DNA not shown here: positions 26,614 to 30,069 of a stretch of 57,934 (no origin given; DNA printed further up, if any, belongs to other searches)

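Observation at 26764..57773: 31-kb island combining OSTs, flippases, three glycosyltransferase classes, heavy sugar tailoring and a giant sequon-rich secreted protein: candidate complete protein N-glycosylation / envelope glycan system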

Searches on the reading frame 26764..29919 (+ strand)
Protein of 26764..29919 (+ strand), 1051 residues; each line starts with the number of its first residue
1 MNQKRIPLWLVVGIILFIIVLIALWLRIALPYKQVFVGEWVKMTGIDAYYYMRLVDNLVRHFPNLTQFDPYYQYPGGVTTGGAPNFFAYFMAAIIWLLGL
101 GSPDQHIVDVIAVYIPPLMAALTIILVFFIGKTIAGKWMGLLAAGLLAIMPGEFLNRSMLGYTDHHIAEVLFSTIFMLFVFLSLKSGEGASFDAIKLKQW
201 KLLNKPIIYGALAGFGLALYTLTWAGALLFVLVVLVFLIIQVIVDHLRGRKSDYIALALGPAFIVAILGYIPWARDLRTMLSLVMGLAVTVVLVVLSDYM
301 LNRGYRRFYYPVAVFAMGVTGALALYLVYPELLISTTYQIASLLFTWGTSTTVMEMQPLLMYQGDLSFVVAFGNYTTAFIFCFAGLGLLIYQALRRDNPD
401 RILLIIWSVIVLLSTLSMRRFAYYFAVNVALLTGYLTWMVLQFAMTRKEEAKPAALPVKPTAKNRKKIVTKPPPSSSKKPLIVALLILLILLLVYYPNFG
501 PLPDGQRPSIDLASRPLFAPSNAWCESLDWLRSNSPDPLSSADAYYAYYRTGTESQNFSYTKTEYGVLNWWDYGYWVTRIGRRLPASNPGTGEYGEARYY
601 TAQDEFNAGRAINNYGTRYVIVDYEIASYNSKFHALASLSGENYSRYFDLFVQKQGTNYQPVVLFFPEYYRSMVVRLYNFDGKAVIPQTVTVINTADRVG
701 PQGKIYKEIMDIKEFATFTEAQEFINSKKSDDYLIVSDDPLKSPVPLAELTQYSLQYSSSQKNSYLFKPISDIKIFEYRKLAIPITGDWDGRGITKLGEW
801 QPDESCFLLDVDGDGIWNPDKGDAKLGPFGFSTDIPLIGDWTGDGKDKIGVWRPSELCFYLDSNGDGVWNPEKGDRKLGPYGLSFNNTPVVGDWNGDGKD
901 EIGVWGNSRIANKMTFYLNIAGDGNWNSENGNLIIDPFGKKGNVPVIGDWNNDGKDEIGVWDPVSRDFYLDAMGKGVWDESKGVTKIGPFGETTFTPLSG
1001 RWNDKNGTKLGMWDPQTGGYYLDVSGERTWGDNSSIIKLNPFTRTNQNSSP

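Call 4: search_protein_families(library=pfam, proteins=[window:26764-29919:+], max_evalue=0.01)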
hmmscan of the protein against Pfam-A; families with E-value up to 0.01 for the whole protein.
window:26764-29919:+ (1051 aa): 3 families
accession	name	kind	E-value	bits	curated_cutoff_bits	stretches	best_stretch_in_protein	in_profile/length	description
PF02516.20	STT3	-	6.1e-27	95.6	24.5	1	17-443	1-370/405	Oligosaccharyl transferase STT3, N-terminal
PF22627.1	AglB_core-like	-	9.1e-21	74.7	27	1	523-627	3-111/111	AglB core domain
PF13517.12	FG-GAP_3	-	2.7e-05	25.1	26.9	2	893-958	1-59/61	FG-GAP-like repeat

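Call 14: search_protein_families(library=ncbifam, proteins=[window:26764-29919:+], max_evalue=0.001)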
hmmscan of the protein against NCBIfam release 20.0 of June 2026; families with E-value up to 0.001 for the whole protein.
window:26764-29919:+ (1051 aa): 1 family
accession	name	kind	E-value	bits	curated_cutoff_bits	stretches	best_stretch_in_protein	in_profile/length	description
TIGR04154.1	archaeo_STT3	subfamily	5.5e-179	597.3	450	1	14-780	2-742/831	oligosaccharyl transferase, archaeosortase A system-associated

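Call 16: find_homologous_proteins(query=window:26764-29919:+, max_evalue=1e-20)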
Query window:26764-29919:+ (1051 aa): 721 proteins with E <= 1e-20 among 8000 candidates; the best 120 are listed.
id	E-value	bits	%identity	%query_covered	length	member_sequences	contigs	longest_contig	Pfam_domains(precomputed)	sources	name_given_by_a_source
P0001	0.0e+0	2443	100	100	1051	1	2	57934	PF22627.1,PF02516.21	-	-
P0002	0.0e+0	2139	87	100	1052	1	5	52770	PF22627.1,PF02516.21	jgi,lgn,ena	-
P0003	0.0e+0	1812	72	100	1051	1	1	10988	PF22627.1,PF02516.21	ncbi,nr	ncbi:MAG: oligosaccharyl transferase, archaeosortase A system-associated [Chloroflexi bacterium]|nr:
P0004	0.0e+0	1415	58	99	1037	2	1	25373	PF22627.1,PF02516.21,PF13517.13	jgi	-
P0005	0.0e+0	1315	55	99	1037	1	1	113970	PF22627.1,PF02516.21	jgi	jgi:dolichyl-diphosphooligosaccharide--protein glycosyltransferase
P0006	0.0e+0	1313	54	99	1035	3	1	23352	PF22627.1,PF02516.21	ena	-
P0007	0.0e+0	1298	53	98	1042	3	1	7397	PF22627.1,PF02516.21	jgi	-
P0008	0.0e+0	1292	55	96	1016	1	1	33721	PF22627.1,PF02516.21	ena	-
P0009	0.0e+0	1290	53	99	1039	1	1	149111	PF22627.1,PF02516.21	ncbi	-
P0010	0.0e+0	1286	54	98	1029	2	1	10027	PF22627.1,PF02516.21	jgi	-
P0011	0.0e+0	1282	54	98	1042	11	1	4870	PF22627.1,PF02516.21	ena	-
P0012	0.0e+0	1276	54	99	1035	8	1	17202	PF22627.1,PF02516.21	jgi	-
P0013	0.0e+0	1269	55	96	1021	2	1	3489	PF22627.1,PF02516.21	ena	-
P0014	0.0e+0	1268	52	99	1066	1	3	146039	PF22627.1,PF02516.21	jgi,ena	-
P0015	0.0e+0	1268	53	99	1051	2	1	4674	PF22627.1,PF02516.21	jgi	jgi:dolichyl-diphosphooligosaccharide--protein glycosyltransferase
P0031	5.9e-279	947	52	75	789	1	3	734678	PF22627.1,PF02516.21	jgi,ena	-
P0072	4.7e-244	831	51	74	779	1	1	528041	PF22627.1,PF02516.21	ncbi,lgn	-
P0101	1.7e-234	799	45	74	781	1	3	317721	PF22627.1,PF02516.21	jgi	jgi:oligosaccharyl transferase (archaeosortase A-associated)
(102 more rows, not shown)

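Call 24: find_related_loci(query=A1, collection=genome_contigs, flank=10000)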
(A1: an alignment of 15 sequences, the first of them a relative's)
Query A1 (1051 aa) in genome_contigs; peptide patterns used: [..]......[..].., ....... (x = any residue, [..] = any of these).
600 stretches matched a pattern (row limit reached: there are more); 408 encode a relative of the query (tblastn E <= 1e-3); the best 80 are kept; 79 distinct loci.
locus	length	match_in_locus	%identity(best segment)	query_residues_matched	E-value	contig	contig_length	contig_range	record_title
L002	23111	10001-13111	53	1-1043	0e+0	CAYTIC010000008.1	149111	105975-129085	MAG TPA_asm: uncultured Dehalococcoidales bacterium isolate SRP302447_co3_791 genome assembly, contig: NODE_295_length_1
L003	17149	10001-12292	44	10-780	0e+0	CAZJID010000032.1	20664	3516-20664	MAG TPA_asm: uncultured Dehalococcoidales bacterium isolate SRP214966_co4_401 genome assembly, contig: NODE_2053_length_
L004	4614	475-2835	42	1-796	0e+0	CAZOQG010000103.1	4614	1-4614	MAG TPA_asm: uncultured Dehalococcoidales bacterium isolate SRP178699_co3_448 genome assembly, contig: NODE_19851_length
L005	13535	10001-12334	43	1-778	0e+0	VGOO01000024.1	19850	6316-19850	MAG: Chloroflexi bacterium isolate M_DeepCast_400m_m2_044 M_DeepCast_400m_m2_044_Ga0194112_10004175, whole genome shotgu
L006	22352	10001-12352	42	1-783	0e+0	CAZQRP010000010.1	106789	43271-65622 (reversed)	MAG TPA_asm: uncultured Dehalococcoidales bacterium isolate binchicken_co178_251 genome assembly, contig: NODE_366_lengt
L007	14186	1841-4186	43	2-780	0e+0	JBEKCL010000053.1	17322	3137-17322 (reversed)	MAG: Dehalococcoidia bacterium isolate SPRUCE 159 SPRUCE_159_53, whole genome shotgun sequence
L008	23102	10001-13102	53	1-1034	0e+0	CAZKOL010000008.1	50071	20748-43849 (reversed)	MAG TPA_asm: uncultured Dehalococcoidales bacterium isolate SRP178699_co2_170 genome assembly, contig: NODE_198_length_5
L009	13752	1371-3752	41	1-780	0e+0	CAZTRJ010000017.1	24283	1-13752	MAG TPA_asm: uncultured Dehalococcoidales bacterium isolate SRP167671_co1_183 genome assembly, contig: NODE_2375_length_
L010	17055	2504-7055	40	1-780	0e+0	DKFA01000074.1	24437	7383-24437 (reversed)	MAG TPA_asm: Dehalococcoidia bacterium UBA6808 UBA6808_contig_19645, whole genome shotgun sequence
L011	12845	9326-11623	41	5-778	0e+0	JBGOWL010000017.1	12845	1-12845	MAG: Dehalococcoidia bacterium isolate OBJ_0618_130150_93 k141_6048983_length_12845_cov_8.9861, whole genome shotgun seq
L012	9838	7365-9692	39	4-780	3e-179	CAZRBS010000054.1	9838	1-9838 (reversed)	MAG TPA_asm: uncultured Dehalococcoidaceae bacterium isolate SRP141376_co1_241 genome assembly, contig: NODE_12563_lengt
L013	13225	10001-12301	40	1-779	2e-177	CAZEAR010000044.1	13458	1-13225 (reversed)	MAG TPA_asm: uncultured Dehalococcoidales bacterium isolate binchicken_co294_169 genome assembly, contig: NODE_4499_leng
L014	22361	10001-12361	39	1-782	3e-174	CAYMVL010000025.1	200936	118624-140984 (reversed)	MAG TPA_asm: uncultured Dehalococcoidales bacterium isolate SRP067234_co1_282 genome assembly, contig: k99_959668, whole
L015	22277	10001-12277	40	10-778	7e-174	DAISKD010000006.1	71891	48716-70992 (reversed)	MAG TPA_asm: Chloroflexota bacterium isolate CTOTU21513 NODE_277_length_71891_cov_16.321719, whole genome shotgun sequen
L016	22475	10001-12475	38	1-800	2e-172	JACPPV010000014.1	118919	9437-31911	MAG: Chloroflexi bacterium isolate NC_groundwater_636_Ag_B-0.1um_54_266 B_1_S1_Biohub_coassembly_k141_1976669, whole gen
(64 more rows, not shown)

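Call 27: search_solved_structures(query=window:26764-29919:+, max_evalue=0.001, show_alignments=2)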
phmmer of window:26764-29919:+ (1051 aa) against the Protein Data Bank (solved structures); distinct sequences matched with E-value up to 0.001: 8.
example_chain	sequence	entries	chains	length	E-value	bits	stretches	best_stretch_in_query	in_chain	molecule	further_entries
3waj_A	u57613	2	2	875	1.5e-46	162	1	15-638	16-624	Transmembrane oligosaccharyl transferase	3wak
5gmy_A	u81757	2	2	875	1.8e-46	161.7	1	15-637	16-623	Transmembrane oligosaccharyl transferase, putative | Dolichyl-phosphooligosaccharide-protein glycotransferase 3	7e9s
3wai_A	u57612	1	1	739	4.4e-14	54.5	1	520-638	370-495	Maltose-binding periplasmic protein, Transmembrane oligosaccharyl transferase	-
3vgp_A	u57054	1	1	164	3.3e-13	51.6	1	547-644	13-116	Transmembrane oligosaccharyl transferase, putative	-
3vu0_A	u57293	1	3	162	4.4e-09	38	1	552-627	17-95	Putative uncharacterized protein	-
6s7o_A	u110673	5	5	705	5.4e-05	24.4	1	67-182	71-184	Dolichyl-diphosphooligosaccharide--protein glycosyltransferase subunit STT3A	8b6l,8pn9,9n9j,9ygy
6ftg_5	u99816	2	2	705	8.6e-05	23.7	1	67-182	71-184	Dolichyl-diphosphooligosaccharide--protein glycosyltransferase subunit STT3A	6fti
6ftj_5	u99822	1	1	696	0.00011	23.4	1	67-182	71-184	Dolichyl-diphosphooligosaccharide--protein glycosyltransferase subunit STT3A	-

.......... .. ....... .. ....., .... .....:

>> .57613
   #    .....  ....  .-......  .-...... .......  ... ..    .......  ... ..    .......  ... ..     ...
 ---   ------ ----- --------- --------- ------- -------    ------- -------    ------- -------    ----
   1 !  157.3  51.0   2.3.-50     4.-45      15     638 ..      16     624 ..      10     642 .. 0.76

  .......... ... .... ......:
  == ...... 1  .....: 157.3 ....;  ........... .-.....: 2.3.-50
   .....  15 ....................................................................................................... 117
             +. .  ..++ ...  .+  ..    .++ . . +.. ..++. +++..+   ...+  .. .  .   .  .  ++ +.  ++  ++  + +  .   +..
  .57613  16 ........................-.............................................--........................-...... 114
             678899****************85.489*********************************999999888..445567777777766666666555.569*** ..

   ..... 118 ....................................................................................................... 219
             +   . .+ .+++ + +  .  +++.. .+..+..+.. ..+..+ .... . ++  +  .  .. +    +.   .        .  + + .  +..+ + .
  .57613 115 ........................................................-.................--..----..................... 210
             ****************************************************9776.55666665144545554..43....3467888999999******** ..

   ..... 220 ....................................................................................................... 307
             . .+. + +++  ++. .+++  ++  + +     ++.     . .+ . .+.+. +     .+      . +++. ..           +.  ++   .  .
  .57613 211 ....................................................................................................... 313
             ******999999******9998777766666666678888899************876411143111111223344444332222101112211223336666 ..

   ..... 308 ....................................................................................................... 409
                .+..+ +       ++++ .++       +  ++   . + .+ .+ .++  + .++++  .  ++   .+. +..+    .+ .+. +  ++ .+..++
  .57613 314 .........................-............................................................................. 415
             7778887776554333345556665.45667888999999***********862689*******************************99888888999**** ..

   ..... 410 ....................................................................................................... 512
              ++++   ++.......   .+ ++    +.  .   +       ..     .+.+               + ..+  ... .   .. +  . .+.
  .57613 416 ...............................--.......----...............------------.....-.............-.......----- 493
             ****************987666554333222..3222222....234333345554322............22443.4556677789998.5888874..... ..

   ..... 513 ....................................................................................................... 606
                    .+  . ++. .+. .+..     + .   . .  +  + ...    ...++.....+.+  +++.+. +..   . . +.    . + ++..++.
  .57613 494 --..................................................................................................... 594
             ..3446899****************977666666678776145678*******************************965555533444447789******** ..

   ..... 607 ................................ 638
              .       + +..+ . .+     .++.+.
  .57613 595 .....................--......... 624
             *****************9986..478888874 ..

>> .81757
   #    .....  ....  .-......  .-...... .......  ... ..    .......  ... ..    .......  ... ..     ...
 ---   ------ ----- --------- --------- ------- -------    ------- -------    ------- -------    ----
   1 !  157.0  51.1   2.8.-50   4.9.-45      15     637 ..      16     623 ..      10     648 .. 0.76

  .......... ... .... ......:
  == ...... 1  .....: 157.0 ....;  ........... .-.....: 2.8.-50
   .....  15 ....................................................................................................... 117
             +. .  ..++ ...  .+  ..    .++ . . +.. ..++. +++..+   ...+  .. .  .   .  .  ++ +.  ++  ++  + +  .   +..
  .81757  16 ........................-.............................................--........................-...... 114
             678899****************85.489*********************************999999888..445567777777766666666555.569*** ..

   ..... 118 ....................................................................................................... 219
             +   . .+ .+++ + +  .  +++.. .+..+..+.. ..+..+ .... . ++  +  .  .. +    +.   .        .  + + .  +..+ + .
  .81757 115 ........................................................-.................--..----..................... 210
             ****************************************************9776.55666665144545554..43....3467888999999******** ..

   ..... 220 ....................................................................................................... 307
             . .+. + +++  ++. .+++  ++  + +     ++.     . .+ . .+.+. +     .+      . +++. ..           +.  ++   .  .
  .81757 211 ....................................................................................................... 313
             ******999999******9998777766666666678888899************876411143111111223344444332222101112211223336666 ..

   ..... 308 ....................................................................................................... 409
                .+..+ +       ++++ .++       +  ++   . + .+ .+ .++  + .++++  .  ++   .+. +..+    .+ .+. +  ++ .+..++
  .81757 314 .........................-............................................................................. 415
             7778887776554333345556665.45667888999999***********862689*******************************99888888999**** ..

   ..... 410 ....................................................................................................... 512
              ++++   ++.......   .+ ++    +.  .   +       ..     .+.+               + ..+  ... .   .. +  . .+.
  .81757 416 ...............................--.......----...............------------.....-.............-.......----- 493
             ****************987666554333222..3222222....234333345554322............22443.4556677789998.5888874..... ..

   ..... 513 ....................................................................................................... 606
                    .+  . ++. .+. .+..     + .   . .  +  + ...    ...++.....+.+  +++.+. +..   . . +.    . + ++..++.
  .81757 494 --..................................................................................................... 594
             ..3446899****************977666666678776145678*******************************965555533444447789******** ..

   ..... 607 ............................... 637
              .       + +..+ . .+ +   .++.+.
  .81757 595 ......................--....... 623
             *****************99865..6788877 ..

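Call 31: find_encoding_contigs(protein=P0002, flank=10000, max_places=2)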
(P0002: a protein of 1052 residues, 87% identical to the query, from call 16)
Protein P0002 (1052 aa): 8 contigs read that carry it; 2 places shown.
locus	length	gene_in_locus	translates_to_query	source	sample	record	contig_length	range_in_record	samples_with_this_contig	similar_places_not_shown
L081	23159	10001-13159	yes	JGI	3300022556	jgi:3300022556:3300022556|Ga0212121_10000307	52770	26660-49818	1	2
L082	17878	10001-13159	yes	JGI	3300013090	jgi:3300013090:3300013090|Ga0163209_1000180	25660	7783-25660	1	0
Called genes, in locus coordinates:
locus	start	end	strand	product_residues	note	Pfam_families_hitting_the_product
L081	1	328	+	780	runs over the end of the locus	PF08448:PAS_4, PF00989:PAS, PF08448:PAS_4, PF13426:PAS_9, PF00989:PAS, PF08448:PAS_4, PF13426:PAS_9, PF00512:HisKA, +5 more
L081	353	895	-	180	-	PF02283:CobU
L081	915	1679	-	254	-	PF02654:CobS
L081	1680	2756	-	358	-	PF02277:DBI_PRT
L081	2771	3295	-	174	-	PF02572:CobA_CobO_BtuR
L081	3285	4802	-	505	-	PF01656:CbiA, PF13500:AAA_26, PF07685:GATase_3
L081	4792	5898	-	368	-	PF00155:Aminotran_1_2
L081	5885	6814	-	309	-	PF03186:CobD_Cbib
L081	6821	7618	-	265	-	PF02463:SMC_N (faint), PF00005:ABC_tran, PF13304:AAA_21 (weak)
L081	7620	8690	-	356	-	PF01032:FecCD, PF00950:ABC-3 (weak)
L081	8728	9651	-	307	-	PF01497:Peripla_BP_2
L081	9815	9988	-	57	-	-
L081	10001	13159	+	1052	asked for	PF02516:STT3, PF22627:AglB_core-like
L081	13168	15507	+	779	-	PF02516:STT3, PF22627:AglB_core-like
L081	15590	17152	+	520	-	PF01943:Polysacc_synt, PF13440:Polysacc_synt_3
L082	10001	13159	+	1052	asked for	PF02516:STT3, PF22627:AglB_core-like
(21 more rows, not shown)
